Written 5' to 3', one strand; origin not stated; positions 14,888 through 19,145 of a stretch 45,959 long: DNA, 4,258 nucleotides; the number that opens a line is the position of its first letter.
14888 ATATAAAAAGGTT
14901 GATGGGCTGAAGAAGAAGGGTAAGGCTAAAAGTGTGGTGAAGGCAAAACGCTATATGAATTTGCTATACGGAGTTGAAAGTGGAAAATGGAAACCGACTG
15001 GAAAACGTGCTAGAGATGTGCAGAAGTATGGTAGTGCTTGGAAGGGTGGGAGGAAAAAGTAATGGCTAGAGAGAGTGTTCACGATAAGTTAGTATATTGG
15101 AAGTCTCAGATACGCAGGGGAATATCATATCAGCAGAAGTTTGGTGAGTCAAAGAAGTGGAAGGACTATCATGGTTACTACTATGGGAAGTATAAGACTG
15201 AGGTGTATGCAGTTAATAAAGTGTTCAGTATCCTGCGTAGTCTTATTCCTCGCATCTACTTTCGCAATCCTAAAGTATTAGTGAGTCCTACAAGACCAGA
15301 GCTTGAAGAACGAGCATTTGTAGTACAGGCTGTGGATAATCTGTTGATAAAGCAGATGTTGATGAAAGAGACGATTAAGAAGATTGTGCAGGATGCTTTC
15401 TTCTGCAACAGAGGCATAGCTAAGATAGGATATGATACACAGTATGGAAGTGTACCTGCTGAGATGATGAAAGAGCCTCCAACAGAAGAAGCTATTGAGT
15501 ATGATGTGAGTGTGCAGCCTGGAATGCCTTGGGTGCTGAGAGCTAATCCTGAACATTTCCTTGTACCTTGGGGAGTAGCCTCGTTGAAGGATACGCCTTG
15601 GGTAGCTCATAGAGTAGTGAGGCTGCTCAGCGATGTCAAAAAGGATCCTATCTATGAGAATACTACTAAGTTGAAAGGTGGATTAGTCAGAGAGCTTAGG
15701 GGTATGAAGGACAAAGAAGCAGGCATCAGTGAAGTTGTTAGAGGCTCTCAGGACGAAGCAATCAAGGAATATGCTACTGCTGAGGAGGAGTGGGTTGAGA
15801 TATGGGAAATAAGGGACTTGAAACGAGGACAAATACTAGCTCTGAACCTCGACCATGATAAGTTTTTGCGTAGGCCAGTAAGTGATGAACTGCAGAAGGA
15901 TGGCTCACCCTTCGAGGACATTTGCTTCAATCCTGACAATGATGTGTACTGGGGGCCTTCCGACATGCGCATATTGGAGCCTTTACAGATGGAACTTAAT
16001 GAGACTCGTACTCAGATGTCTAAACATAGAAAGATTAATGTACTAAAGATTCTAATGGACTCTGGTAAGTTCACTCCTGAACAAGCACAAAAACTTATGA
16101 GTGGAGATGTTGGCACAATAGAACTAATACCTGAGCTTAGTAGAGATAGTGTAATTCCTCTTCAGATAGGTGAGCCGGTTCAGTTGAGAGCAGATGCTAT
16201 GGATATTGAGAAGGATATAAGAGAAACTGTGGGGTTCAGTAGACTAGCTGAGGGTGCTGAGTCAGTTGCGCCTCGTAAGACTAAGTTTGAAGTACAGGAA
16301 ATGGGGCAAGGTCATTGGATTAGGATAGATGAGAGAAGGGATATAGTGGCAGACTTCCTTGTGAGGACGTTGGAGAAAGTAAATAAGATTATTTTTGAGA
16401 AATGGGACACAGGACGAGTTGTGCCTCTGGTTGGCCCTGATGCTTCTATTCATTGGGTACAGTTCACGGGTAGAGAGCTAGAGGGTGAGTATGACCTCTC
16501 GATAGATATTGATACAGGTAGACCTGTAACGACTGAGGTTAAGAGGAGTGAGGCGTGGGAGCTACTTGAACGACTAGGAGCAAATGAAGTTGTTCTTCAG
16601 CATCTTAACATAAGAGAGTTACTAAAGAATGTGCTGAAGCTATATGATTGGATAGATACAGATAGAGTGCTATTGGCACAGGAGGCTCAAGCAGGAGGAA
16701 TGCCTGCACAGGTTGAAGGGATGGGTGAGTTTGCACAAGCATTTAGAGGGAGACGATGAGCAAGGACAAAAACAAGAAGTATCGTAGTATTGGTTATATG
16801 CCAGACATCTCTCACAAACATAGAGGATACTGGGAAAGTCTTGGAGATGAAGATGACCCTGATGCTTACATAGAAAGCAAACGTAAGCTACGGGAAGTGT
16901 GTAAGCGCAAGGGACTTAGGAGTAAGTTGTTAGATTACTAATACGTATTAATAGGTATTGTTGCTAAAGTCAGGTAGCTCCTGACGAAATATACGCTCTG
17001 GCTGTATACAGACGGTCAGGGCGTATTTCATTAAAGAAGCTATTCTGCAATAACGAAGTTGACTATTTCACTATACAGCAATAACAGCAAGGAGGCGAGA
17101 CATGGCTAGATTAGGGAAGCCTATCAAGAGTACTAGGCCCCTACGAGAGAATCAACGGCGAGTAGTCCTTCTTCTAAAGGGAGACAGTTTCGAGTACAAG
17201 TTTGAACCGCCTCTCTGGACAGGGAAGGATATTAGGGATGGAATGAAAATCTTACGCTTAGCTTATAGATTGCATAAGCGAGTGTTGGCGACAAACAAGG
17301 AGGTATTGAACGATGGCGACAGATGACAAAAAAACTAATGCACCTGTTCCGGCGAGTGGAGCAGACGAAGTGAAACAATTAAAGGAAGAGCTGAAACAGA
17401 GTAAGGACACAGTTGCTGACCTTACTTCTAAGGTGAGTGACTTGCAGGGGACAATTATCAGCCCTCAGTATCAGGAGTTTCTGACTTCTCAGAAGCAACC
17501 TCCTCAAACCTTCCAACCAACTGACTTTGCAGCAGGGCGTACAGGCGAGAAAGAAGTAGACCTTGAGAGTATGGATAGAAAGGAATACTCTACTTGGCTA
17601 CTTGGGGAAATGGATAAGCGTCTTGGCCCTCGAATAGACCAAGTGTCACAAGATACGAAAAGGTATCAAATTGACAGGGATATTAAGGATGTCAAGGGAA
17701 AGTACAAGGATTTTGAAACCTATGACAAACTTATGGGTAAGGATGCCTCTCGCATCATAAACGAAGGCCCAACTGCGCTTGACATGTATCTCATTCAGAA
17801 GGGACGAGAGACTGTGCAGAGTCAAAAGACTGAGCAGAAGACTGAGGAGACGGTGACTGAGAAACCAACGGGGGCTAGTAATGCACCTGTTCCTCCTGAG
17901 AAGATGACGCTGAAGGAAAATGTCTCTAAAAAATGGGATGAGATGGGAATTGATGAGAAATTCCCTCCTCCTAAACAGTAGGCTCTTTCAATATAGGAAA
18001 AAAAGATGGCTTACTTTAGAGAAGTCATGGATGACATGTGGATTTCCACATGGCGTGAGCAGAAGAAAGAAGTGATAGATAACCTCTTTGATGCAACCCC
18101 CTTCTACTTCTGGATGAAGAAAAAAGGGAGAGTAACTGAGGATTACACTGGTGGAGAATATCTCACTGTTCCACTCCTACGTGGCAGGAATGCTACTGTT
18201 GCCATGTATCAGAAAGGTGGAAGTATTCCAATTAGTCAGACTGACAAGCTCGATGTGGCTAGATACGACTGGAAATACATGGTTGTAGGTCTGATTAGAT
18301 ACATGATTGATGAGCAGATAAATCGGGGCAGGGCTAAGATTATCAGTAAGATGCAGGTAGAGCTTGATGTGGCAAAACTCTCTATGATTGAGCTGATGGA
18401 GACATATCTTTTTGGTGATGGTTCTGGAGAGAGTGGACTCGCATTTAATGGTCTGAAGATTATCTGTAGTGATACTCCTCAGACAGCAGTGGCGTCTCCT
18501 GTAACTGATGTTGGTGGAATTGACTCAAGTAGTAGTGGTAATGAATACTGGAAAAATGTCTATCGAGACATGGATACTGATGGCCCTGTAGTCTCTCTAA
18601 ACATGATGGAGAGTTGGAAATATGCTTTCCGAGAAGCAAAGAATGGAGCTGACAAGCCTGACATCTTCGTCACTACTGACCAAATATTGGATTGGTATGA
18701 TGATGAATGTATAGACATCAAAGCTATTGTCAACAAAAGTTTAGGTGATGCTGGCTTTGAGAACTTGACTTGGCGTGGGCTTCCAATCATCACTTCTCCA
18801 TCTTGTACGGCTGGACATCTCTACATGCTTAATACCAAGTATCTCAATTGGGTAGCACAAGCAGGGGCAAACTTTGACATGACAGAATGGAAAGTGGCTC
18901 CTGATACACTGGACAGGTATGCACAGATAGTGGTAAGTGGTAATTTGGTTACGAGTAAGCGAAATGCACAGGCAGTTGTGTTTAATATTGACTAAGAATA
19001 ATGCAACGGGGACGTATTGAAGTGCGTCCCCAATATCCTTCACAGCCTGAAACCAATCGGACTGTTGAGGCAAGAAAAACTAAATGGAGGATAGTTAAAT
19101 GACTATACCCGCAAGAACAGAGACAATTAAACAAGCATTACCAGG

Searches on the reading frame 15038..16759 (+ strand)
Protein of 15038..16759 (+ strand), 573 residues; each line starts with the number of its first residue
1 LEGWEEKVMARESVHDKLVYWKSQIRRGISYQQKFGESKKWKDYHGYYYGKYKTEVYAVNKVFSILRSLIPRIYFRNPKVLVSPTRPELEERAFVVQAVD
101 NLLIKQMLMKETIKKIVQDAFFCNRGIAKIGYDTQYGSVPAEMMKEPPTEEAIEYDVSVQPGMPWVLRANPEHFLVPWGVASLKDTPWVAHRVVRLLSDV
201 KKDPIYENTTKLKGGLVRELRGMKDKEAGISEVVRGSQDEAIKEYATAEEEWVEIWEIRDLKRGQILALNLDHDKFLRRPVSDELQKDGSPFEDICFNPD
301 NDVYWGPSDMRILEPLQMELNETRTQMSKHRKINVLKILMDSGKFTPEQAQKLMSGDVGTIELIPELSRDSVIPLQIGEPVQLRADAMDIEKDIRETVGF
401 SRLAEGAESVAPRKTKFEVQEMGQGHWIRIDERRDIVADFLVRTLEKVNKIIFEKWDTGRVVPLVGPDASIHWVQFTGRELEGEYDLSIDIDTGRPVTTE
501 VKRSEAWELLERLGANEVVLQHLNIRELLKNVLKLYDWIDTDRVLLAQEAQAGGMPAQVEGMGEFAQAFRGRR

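Call 32: search_protein_families(library=phrogs, proteins=[window:15038-16759:+], max_evalue=0.001)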
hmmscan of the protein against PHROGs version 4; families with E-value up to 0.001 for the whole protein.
window:15038-16759:+ (573 aa): 1 family
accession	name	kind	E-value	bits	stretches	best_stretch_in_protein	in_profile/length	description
phrog_1216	-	head and packaging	4.4e-06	26.5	0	472-551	524-599/714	portal protein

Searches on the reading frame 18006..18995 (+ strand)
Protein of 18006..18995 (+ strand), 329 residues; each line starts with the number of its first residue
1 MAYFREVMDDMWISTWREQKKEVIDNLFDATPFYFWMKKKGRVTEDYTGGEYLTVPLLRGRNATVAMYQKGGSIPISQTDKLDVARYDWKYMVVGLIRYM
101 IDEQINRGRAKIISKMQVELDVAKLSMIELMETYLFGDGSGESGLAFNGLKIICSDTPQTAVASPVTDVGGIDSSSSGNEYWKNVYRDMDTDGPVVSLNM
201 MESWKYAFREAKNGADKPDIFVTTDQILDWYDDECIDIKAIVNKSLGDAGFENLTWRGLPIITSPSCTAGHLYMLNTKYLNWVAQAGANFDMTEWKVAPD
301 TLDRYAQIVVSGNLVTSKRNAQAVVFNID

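Call 32: search_protein_families(library=phrogs, proteins=[window:18006-18995:+], max_evalue=0.001)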
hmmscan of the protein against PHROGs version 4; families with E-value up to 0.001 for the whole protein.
window:18006-18995:+ (329 aa): 2 families
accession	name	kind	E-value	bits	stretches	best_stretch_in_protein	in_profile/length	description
phrog_9953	-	head and packaging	8.1e-41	141.4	1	15-326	16-327/329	major head protein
phrog_14242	-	head and packaging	7.5e-08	32.5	1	180-328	239-388/396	major head protein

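Call 105: find_encoding_contigs(protein=window:18006-18995:+, flank=10000, max_places=1)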
Protein window:18006-18995:+ (329 aa): 1 contig read that carries it; 1 place shown.
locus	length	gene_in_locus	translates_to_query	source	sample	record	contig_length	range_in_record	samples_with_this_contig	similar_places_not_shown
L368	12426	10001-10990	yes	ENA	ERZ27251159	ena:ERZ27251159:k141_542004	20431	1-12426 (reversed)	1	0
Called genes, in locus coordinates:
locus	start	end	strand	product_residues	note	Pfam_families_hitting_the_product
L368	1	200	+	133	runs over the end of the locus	-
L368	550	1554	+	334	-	-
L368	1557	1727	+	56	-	-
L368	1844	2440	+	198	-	PF03452:Anp1 (weak)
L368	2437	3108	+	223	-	PF03452:Anp1 (faint)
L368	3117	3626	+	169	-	-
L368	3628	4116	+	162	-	-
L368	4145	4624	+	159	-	-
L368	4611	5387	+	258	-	-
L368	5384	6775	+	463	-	-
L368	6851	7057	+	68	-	-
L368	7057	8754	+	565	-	PF23899:SU10_portal (weak)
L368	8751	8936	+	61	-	-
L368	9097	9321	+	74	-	-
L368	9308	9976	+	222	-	-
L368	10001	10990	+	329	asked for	-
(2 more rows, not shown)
